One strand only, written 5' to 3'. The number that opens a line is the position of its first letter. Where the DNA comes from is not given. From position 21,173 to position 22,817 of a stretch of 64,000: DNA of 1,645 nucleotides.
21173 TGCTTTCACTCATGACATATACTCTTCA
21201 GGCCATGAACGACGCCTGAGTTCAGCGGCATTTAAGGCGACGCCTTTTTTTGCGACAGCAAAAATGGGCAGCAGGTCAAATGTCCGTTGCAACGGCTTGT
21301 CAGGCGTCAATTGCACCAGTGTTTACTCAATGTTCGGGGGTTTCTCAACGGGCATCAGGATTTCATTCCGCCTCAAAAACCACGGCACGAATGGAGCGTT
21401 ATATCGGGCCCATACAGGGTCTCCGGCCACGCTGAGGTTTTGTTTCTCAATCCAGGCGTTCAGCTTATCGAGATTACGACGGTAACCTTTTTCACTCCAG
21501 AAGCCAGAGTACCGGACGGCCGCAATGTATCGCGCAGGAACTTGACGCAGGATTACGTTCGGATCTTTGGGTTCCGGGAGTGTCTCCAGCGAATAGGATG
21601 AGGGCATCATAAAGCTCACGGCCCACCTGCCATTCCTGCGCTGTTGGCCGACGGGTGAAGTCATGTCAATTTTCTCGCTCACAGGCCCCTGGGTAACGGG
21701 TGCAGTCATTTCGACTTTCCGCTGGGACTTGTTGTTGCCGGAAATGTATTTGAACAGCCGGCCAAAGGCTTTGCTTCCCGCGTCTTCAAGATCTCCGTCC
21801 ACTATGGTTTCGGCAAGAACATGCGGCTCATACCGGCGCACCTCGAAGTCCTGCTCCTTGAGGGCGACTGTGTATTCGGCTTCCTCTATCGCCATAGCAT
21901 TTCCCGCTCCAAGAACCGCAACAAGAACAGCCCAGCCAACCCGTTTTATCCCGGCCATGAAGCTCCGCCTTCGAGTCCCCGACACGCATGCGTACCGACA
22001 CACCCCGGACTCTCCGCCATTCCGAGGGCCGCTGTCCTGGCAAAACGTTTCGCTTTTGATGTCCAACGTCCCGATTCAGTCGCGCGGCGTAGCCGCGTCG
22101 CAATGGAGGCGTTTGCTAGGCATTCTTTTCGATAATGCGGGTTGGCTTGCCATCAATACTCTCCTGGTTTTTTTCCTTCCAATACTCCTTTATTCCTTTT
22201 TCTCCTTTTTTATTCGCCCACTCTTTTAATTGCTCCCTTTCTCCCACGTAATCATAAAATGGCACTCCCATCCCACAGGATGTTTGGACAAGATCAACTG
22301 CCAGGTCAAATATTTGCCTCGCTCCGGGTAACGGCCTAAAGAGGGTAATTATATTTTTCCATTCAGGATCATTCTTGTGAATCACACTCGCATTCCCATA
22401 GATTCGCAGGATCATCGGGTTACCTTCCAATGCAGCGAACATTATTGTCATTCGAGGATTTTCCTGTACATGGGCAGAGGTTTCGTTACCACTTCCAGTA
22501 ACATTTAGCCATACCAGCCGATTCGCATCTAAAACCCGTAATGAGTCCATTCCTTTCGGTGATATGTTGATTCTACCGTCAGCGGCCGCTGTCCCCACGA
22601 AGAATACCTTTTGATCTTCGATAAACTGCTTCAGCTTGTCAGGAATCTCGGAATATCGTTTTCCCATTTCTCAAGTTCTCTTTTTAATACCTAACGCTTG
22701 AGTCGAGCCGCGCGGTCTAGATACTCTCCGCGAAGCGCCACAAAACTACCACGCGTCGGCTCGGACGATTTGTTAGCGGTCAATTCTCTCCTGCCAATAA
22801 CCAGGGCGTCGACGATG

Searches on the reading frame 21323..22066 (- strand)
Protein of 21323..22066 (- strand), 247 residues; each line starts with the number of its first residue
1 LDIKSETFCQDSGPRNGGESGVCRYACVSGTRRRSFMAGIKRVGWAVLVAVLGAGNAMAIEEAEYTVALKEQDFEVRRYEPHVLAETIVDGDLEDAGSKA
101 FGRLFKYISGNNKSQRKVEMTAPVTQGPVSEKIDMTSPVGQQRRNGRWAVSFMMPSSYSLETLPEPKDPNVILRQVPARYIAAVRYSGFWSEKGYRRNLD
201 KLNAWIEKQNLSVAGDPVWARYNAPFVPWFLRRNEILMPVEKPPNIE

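Call 48: search_protein_families(library=pfam, proteins=[window:21323-22066:-], max_evalue=0.001)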
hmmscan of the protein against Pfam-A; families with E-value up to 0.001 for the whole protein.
window:21323-22066:- (247 aa): 1 family
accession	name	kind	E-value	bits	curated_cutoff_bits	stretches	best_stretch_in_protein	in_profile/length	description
PF04832.17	SOUL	-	6.6e-50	170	27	1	60-238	1-172/173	SOUL heme-binding protein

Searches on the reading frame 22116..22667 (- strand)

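Call 48: search_protein_families(library=pfam, proteins=[window:22116-22667:-], max_evalue=0.001)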
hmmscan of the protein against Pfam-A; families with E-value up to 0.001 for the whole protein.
window:22116-22667:- (183 aa): 1 family
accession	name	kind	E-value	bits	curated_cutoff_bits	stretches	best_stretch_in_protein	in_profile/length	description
PF01243.27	PNPOx_N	-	1.7e-14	54.6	28.1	1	8-130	1-119/120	Pyridoxamine 5'-phosphate oxidase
